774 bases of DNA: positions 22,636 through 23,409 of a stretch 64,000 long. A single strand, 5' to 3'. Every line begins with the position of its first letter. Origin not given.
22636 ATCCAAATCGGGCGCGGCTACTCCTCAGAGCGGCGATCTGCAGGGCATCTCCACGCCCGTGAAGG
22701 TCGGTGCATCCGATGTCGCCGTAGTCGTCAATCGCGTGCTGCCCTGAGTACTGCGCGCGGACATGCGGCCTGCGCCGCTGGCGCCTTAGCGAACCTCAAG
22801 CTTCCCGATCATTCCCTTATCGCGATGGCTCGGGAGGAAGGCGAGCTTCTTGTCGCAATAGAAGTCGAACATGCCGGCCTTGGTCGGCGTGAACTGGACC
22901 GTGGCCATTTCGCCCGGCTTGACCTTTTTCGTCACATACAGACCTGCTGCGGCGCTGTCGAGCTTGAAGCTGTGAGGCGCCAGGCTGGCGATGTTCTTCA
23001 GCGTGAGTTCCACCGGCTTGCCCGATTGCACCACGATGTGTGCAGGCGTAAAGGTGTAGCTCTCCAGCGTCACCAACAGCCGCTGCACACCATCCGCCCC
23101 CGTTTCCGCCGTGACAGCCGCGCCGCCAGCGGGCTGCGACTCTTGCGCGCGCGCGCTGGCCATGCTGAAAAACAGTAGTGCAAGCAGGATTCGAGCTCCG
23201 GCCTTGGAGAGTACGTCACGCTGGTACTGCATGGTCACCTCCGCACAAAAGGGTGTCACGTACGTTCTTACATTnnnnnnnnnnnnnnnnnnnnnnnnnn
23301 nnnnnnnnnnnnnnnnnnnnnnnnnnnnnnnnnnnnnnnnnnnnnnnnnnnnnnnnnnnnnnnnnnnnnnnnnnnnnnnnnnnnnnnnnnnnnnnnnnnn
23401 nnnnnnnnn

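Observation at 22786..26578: Type III PKS / methyltransferase / flavoprotein (srsABC-like) operon extended by a secreted cupredoxin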

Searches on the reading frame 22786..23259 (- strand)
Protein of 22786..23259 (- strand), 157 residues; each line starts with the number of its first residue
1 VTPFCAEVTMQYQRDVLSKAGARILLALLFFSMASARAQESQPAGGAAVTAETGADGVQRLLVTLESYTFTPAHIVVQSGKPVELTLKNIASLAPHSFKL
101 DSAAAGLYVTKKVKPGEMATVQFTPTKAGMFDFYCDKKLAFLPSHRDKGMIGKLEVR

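Call 3: search_protein_families(library=pfam, proteins=[window:22786-23259:-], max_evalue=0.01)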
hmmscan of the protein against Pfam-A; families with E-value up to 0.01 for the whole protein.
window:22786-23259:- (157 aa): 3 families
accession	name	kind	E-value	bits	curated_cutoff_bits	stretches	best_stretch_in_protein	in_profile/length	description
PF13473.12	Cupredoxin_1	-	9.6e-14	51.7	27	1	29-136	8-93/104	Cupredoxin-like domain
PF07731.20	Cu-oxidase_2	-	0.00021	21.5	20.4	0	110-156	92-133/137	Multicopper oxidase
PF00127.26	Copper-bind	-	0.00079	20.2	21.2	1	67-156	11-98/99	Copper binding proteins, plastocyanin/azurin family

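Call 4: search_protein_families(library=ncbifam, proteins=[window:22786-23259:-], max_evalue=0.01)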
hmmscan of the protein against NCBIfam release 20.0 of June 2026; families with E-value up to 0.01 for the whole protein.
window:22786-23259:- (157 aa): 6 families
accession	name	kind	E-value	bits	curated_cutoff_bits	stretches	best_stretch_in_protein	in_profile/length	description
TIGR04246.1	nitrous_NosZ_Gp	equivalog_domain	2.7e-08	32.6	625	1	61-136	488-560/578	Sec-dependent nitrous-oxide reductase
NF051440.1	CuResCopIPSEAE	equivalog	1.2e-07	31.7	280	0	28-104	13-85/180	copper-resistant cuproprotein CopI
TIGR02376.1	Cu_nitrite_red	equivalog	1.4e-06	27.9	296.3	1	74-155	60-143/326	copper-containing nitrite reductase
TIGR03096.1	nitroso_cyanin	equivalog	1.2e-05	25.1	142.85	1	71-136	59-119/135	nitrosocyanin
TIGR02656.1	cyanin_plasto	equivalog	8.9e-05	22.8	87.85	1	68-156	12-98/99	plastocyanin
NF052460.1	L-NosZ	equivalog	0.00021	19.9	700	1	49-137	369-463/480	clade III lactonase-type nitrous-oxide reductase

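Call 6: find_encoding_contigs(protein=window:22786-23259:-, flank=6000, max_places=6)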
Protein window:22786-23259:- (157 aa): no gene with exactly this product is on record in the collection.

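Call 7: find_encoding_contigs(protein=window:22786-23232:-, flank=8000, max_places=6)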
Protein window:22786-23232:- (148 aa): no gene with exactly this product is on record in the collection.

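Call 8: find_homologous_proteins(query=window:22786-23232:-, max_evalue=0.001)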
Query window:22786-23232:- (148 aa): 953 proteins with E <= 0.001 among 1125 candidates; the best 120 are listed.
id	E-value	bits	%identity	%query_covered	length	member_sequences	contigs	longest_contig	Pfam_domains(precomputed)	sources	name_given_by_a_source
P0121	2.9e-89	314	100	100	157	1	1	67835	PF13473.13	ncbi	ncbi:MAG: cupredoxin domain-containing protein [Chromatiales bacterium]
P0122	3.4e-48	181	72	75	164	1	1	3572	PF13473.13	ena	-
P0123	1.6e-47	179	56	100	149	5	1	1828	PF00127.27,PF13473.13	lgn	-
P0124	1.3e-46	176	64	82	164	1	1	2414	PF13473.13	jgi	jgi:Heme/copper-type cytochrome/quinol oxidases, subunit 2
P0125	2.2e-46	175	57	100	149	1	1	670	PF13473.13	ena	-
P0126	8.5e-46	173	56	90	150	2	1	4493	PF00127.27,PF13473.13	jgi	jgi:uncharacterized cupredoxin-like copper-binding protein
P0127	9.1e-46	173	59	90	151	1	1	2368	PF13473.13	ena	-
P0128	9.6e-46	173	61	90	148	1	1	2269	PF00127.27,PF13473.13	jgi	jgi:plastocyanin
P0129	1.6e-45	172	52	100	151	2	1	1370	PF00127.27,PF13473.13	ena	-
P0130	2.5e-45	172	65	72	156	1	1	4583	PF00127.27,PF13473.13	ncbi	-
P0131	3.7e-45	171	61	92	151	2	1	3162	PF00127.27,PF13473.13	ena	-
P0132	3.7e-45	171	58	100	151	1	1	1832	PF00127.27,PF13473.13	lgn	-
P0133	3.9e-45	171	65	81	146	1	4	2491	PF13473.13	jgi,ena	-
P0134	4.1e-45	171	69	74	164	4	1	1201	PF13473.13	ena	-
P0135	4.3e-45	171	58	100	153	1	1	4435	PF00127.27,PF13473.13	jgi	jgi:uncharacterized cupredoxin-like copper-binding protein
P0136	8.6e-45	170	67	71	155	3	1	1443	PF00127.27,PF13473.13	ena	-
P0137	9.5e-45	170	57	100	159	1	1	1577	PF13473.13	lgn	-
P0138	1.3e-44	169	55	100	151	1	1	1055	PF13473.13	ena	-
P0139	1.3e-44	169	58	86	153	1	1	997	PF00127.27,PF13473.13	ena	-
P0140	1.6e-44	169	59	89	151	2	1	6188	PF00127.27,PF13473.13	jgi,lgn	jgi:uncharacterized cupredoxin-like copper-binding protein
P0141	2.5e-44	168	61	90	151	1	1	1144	PF00127.27,PF13473.13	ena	-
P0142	7.6e-44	167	58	90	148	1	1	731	PF00127.27,PF13473.13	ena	-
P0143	8.7e-44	167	51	95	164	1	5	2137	PF00127.27,PF13473.13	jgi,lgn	-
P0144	3.5e-41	158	65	75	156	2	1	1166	PF13473.13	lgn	-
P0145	7.1e-41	157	56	89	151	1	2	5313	PF00127.27,PF13473.13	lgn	-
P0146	1.1e-40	157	51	100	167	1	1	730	PF00127.27,PF13473.13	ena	-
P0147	1.4e-39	153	53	90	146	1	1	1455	PF13473.13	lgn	-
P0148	2.8e-39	152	57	93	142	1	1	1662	PF00127.27,PF13473.13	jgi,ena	jgi:plastocyanin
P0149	4.2e-39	152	59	82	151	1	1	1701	PF00127.27,PF13473.13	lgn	-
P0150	2.2e-38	149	63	76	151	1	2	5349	PF13473.13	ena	-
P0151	2.6e-38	149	53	87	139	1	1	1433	PF00127.27,PF13473.13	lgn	-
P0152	5.7e-38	148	60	81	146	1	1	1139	PF13473.13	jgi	jgi:plastocyanin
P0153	6.8e-38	148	54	91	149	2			PF00127.27,PF13473.13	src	-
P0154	7.7e-38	147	60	81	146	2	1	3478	PF13473.13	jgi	-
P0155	1.0e-37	147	57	80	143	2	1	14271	PF00127.27,PF13473.13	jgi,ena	-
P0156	1.0e-37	147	57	80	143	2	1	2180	PF13473.13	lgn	-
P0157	1.4e-37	147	58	80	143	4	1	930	PF00127.27,PF13473.13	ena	-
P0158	1.4e-37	147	53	91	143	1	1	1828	PF00127.27,PF13473.13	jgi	jgi:plastocyanin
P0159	2.2e-37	146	52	91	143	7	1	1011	PF13473.13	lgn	-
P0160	2.3e-37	146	53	88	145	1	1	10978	PF13473.13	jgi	jgi:plastocyanin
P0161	2.8e-37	146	55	70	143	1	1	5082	PF00127.27,PF13473.13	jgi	jgi:plastocyanin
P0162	3.5e-37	145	59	74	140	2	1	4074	PF13473.13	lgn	-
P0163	5.3e-37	145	57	82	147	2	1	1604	PF00127.27,PF13473.13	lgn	-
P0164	5.6e-37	145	58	74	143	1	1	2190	PF00127.27,PF13473.13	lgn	-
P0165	7.7e-37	144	59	74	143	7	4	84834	PF00127.27,PF13473.13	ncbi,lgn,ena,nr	ncbi:MAG: quinol oxidase [Nitrospiraceae bacterium]|nr:quinol oxidase [Nitrospiraceae bacterium] MSR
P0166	9.4e-37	144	54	91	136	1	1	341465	PF13473.13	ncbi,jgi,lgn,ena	-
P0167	1.1e-36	144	53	91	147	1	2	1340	PF13473.13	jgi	jgi:plastocyanin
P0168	1.6e-36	143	54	91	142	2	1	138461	PF00127.27,PF13473.13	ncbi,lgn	-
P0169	1.9e-36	143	63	68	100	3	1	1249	PF00127.27,PF13473.13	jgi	-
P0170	2.4e-36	143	59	74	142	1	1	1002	PF00127.27,PF13473.13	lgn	-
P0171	3.8e-36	142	55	80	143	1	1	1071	PF13473.13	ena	-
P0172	3.8e-36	142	56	80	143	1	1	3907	PF00127.27,PF13473.13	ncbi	-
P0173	4.0e-36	142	51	93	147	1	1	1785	PF13473.13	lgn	-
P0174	4.9e-36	142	57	78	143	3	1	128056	PF13473.13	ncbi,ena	-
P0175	5.3e-36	141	58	74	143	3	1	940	PF00127.27,PF13473.13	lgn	-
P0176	5.8e-36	141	51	91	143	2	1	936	PF13473.13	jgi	jgi:plastocyanin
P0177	1.1e-35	141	55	80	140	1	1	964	PF00127.27,PF13473.13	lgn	-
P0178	1.2e-35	140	57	74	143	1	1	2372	PF13473.13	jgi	jgi:plastocyanin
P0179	1.3e-35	140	50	94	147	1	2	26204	PF00127.27,PF13473.13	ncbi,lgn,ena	-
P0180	1.4e-35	140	59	74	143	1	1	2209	PF00127.27,PF13473.13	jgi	jgi:plastocyanin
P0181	1.4e-35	140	55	82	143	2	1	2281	PF00127.27,PF13473.13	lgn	-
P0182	1.6e-35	140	50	91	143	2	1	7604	PF00127.27,PF13473.13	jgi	jgi:plastocyanin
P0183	1.7e-35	140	51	90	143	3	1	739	PF13473.13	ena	-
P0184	3.0e-35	139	52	80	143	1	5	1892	PF13473.13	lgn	-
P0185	7.6e-35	138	56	76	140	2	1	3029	PF13473.13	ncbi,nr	ncbi:MAG TPA: cupredoxin domain-containing protein [Nitrospira sp.]|nr:cupredoxin domain-containing 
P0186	7.8e-35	138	53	78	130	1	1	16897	PF13473.13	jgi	jgi:heme/copper-type cytochrome/quinol oxidase subunit 2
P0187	7.8e-35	138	51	91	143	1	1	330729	PF00127.27,PF13473.13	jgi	jgi:plastocyanin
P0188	8.8e-35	138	53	91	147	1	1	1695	PF13473.13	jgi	jgi:plastocyanin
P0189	1.0e-34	137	49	91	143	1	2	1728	PF13473.13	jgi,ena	-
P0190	1.0e-34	137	53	81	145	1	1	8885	PF13473.13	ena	-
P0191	1.2e-34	137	61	70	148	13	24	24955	PF00127.27,PF13473.13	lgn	-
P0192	1.3e-34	137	52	80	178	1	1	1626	PF13473.13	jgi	jgi:plastocyanin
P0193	1.3e-34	137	50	91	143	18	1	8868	PF13473.13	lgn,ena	-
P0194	1.4e-34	137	54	84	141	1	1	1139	PF13473.13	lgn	-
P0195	1.5e-34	137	61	70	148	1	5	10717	PF00127.27,PF13473.13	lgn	-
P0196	1.5e-34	137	61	70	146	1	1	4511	PF00127.27,PF13473.13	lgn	-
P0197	1.8e-34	137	61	70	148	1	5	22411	PF00127.27,PF13473.13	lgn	-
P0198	2.0e-34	136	61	70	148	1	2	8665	PF00127.27,PF13473.13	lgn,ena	-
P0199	2.8e-34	136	56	76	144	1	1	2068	PF13473.13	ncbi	ncbi:MAG: cupredoxin domain-containing protein [Nitrospiraceae bacterium]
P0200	3.0e-34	136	53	78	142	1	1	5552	PF00127.27,PF13473.13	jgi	jgi:plastocyanin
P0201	3.1e-34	136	55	82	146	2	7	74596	PF13473.13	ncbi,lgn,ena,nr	ncbi:MAG TPA: cupredoxin domain-containing protein [Nitrospiraceae bacterium]|nr:cupredoxin domain-c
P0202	3.9e-34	135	57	76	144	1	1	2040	PF13473.13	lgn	-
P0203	4.0e-34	135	52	85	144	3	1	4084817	PF13473.13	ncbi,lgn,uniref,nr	ncbi:conserved exported protein of unknown function [Nitrospira japonica]|uniref:EfeO-type cupredoxi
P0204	7.2e-34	135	58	70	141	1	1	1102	PF13473.13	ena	-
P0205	9.6e-34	134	55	78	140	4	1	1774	PF13473.13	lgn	-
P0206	1.0e-33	134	59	70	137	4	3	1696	PF00127.27,PF13473.13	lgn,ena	-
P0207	1.3e-33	134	55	78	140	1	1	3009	PF13473.13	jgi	jgi:heme/copper-type cytochrome/quinol oxidase subunit 2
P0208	1.4e-33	134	53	81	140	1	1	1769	PF00127.27,PF13473.13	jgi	jgi:plastocyanin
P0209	1.4e-33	134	60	72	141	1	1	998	PF13473.13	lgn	-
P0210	1.6e-33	133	62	69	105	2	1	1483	PF00127.27,PF13473.13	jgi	-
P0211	1.8e-33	133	59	69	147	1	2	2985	PF00127.27,PF13473.13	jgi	jgi:heme/copper-type cytochrome/quinol oxidase subunit 2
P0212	1.9e-33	133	55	67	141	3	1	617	PF13473.13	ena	-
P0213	2.0e-33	133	59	70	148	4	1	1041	PF00127.27,PF13473.13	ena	-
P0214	2.1e-33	133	60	70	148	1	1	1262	PF00127.27,PF13473.13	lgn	-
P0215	2.2e-33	133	59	70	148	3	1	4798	PF00127.27,PF13473.13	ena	-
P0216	2.6e-33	133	50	87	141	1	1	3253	PF13473.13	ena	-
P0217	2.8e-33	133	61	70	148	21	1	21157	PF13473.13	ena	-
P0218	2.8e-33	133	51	91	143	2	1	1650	PF13473.13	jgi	-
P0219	2.9e-33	133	55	77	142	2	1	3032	PF13473.13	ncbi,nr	ncbi:MAG: cupredoxin domain-containing protein [Nitrospirae bacterium]|nr:cupredoxin domain-containi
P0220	2.9e-33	133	50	88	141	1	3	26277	PF13473.13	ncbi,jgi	jgi:heme/copper-type cytochrome/quinol oxidase subunit 2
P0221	3.0e-33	133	60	70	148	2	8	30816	PF00127.27,PF13473.13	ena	-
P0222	3.1e-33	133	53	81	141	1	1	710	PF13473.13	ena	-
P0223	3.1e-33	133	48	92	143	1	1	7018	PF13473.13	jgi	jgi:heme/copper-type cytochrome/quinol oxidase subunit 2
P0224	3.4e-33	132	50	93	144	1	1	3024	PF13473.13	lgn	-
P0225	3.4e-33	132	55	76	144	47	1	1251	PF13473.13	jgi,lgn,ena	-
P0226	3.5e-33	132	50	87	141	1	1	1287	PF13473.13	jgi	-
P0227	3.6e-33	132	51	90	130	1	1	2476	PF13473.13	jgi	jgi:heme/copper-type cytochrome/quinol oxidase subunit 2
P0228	3.7e-33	132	52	76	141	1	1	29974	PF13473.13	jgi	-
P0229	3.8e-33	132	59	69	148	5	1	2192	PF00127.27,PF13473.13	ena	-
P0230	4.0e-33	132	48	91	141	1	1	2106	PF13473.13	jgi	-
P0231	4.0e-33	132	58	69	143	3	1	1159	PF00127.27,PF13473.13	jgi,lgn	-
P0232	4.1e-33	132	59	70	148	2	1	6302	PF00127.27,PF13473.13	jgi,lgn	-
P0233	4.5e-33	132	59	70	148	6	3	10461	PF00127.27,PF13473.13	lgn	-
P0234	4.6e-33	132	50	97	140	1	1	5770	PF13473.13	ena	-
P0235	4.7e-33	132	54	78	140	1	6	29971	PF13473.13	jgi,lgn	jgi:heme/copper-type cytochrome/quinol oxidase subunit 2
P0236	5.3e-33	132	60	70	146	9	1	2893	PF00127.27,PF13473.13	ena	-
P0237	5.7e-33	132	60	70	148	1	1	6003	PF00127.27,PF13473.13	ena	-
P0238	5.7e-33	132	50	88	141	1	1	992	PF13473.13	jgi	jgi:heme/copper-type cytochrome/quinol oxidase subunit 2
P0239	5.9e-33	132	57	70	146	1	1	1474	PF13473.13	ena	-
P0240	5.9e-33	132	49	87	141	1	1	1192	PF13473.13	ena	-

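Call 9: find_encoding_contigs(protein=P0140, flank=8000, max_places=4)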
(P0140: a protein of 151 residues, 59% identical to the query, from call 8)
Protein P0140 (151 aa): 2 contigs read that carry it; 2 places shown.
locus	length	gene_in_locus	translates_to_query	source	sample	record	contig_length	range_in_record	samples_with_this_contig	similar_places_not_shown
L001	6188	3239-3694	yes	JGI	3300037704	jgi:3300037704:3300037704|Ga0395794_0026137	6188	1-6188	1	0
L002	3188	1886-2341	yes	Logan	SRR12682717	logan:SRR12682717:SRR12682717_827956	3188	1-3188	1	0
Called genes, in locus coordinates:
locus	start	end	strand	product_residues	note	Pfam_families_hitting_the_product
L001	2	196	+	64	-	?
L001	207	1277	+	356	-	PF00195:Chal_sti_synt_N, PF08392:FAE1_CUT1_RppA, PF08545:ACP_syn_III, PF02797:Chal_sti_synt_C, PF08541:ACP_syn_III_C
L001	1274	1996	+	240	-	PF13489:Methyltransf_23 (weak), PF08242:Methyltransf_12 (weak), PF13649:Methyltransf_25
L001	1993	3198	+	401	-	PF01266:DAO (weak), PF01494:FAD_binding_3, PF04820:Trp_halogenase (weak), PF13450:NAD_binding_8 (faint)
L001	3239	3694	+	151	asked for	PF13473:Cupredoxin_1, PF00127:Copper-bind (weak)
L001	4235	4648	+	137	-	PF01641:SelR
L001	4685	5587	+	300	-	PF00990:GGDEF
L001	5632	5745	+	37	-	-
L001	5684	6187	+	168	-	?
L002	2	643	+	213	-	?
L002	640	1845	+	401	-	PF01266:DAO (weak), PF01494:FAD_binding_3, PF04820:Trp_halogenase (weak), PF13450:NAD_binding_8 (faint)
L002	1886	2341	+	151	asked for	PF13473:Cupredoxin_1, PF00127:Copper-bind (weak)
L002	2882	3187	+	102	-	?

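Call 10: find_encoding_contigs(protein=P0166, flank=8000, max_places=3)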
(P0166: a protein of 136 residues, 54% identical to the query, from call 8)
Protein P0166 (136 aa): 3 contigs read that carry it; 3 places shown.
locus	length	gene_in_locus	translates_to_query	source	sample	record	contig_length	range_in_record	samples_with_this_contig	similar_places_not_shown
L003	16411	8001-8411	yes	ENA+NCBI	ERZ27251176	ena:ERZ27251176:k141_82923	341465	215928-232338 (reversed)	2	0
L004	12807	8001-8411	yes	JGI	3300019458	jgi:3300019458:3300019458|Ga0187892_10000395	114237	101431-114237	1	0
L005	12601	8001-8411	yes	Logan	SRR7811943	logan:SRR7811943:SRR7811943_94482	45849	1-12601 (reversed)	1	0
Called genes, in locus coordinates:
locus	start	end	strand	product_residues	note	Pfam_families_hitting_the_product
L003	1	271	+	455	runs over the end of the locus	-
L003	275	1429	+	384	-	PF02638:GHL10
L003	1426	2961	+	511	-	PF01943:Polysacc_synt, PF13440:Polysacc_synt_3, PF01554:MatE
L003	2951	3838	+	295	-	PF05050:Methyltransf_21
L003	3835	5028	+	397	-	PF00534:Glycos_transf_1, PF13692:Glyco_trans_1_4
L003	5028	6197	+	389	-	PF13439:Glyco_transf_4 (weak), PF20706:GT4-conflict, PF00534:Glycos_transf_1, PF13692:Glyco_trans_1_4, PF13524:Glyco_trans_1_2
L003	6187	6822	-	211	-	PF00578:AhpC-TSA, PF00255:GSHPx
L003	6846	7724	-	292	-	PF01435:Peptidase_M48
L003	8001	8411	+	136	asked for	PF13473:Cupredoxin_1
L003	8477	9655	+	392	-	PF00494:SQS_PSY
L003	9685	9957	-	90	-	PF12838:Fer4_7 (faint), PF14697:Fer4_21 (faint), PF00037:Fer4 (faint), PF12797:Fer4_2 (faint), PF13237:Fer4_10 (faint), PF12837:Fer4_6 (faint), PF13484:Fer4_16 (faint)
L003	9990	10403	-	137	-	-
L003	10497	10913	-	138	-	-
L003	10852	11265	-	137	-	-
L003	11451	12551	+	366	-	PF05222:AlaDh_PNT_N, PF01262:AlaDh_PNT_C, PF02826:2-Hacid_dh_C (weak)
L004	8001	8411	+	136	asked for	PF13473:Cupredoxin_1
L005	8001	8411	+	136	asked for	PF13473:Cupredoxin_1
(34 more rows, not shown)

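Call 11: find_encoding_contigs(protein=P0203, flank=8000, max_places=3)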
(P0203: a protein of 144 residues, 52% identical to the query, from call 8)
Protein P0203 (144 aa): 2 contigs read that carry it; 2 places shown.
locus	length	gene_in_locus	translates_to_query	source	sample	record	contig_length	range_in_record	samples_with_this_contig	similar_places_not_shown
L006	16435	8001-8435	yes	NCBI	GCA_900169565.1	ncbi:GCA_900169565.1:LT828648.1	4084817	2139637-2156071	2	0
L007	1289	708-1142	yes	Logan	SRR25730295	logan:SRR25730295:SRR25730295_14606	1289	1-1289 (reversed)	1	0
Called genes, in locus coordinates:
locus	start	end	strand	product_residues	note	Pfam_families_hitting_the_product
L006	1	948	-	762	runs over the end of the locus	PF01590:GAF, PF00512:HisKA, PF02518:HATPase_c, PF00072:Response_reg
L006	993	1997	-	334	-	PF00072:Response_reg, PF00990:GGDEF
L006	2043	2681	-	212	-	PF00072:Response_reg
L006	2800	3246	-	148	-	PF09424:YqeY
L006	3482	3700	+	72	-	-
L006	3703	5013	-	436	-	PF07690:MFS_1, PF13347:MFS_2, PF07690:MFS_1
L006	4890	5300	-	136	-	-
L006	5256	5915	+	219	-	-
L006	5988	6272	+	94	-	-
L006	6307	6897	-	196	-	PF00578:AhpC-TSA (weak), PF08534:Redoxin (weak), PF00255:GSHPx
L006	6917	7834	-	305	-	PF01435:Peptidase_M48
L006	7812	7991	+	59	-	-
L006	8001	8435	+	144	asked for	PF13473:Cupredoxin_1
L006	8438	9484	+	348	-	PF00494:SQS_PSY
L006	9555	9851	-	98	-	PF12838:Fer4_7 (faint), PF13237:Fer4_10 (faint), PF12837:Fer4_6 (faint), PF13484:Fer4_16 (faint)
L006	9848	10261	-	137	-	-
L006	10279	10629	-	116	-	-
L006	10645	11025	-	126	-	-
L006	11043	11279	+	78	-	-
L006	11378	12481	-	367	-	PF05222:AlaDh_PNT_N, PF01262:AlaDh_PNT_C, PF02826:2-Hacid_dh_C (faint), PF01488:Shikimate_DH (faint)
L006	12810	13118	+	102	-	PF00708:Acylphosphatase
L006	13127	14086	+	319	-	PF00140:Sigma70_r1_2, PF04542:Sigma70_r2, PF04539:Sigma70_r3, PF04545:Sigma70_r4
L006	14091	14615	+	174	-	PF00156:Pribosyltran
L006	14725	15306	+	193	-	PF01258:zf-dskA_traR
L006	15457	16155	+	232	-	PF00733:Asn_synthase (weak), PF06508:QueC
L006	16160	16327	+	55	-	-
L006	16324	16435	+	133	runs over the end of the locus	PF13442:Cytochrome_CBB3, PF00034:Cytochrom_C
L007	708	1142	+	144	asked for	PF13473:Cupredoxin_1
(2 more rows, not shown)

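Call 33: find_related_loci(query=A2, collection=metagenome_contigs, flank=6000)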
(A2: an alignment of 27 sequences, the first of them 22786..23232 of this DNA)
Query A2 (148 aa) in metagenome_contigs; peptide patterns used: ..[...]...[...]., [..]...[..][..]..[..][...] (x = any residue, [..] = any of these).
600 stretches matched a pattern (row limit reached: there are more); 492 encode a relative of the query (tblastn E <= 1e-3); the best 80 are kept; 80 distinct loci.
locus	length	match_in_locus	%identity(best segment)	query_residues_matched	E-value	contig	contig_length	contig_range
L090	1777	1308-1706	61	17-148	2e-52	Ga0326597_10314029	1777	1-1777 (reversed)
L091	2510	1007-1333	66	40-148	1e-50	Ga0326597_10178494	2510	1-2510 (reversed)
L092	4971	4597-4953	57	30-148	2e-44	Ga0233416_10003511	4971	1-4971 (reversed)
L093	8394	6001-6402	51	15-148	7e-44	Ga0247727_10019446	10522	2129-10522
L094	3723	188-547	58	29-148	2e-42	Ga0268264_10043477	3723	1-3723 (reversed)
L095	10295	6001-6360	57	29-148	1e-41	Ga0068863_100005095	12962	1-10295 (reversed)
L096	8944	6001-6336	55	37-148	4e-41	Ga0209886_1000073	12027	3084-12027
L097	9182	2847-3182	55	37-148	4e-41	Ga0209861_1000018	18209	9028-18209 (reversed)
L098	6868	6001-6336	56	37-148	4e-41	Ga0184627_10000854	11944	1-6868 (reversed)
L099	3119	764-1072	62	46-148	5e-41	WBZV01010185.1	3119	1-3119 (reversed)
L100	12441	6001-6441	48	7-148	8e-41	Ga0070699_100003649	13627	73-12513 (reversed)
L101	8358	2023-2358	57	37-148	2e-40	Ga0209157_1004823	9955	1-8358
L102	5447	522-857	57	37-148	2e-40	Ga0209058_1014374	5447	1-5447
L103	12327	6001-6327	56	40-148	2e-40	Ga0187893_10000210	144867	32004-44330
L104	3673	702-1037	57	37-148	2e-40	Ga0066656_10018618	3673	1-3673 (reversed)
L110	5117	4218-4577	59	29-148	6e-40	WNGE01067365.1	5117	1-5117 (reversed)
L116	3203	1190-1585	48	14-148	1e-39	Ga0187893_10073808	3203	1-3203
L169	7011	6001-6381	47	16-148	3e-37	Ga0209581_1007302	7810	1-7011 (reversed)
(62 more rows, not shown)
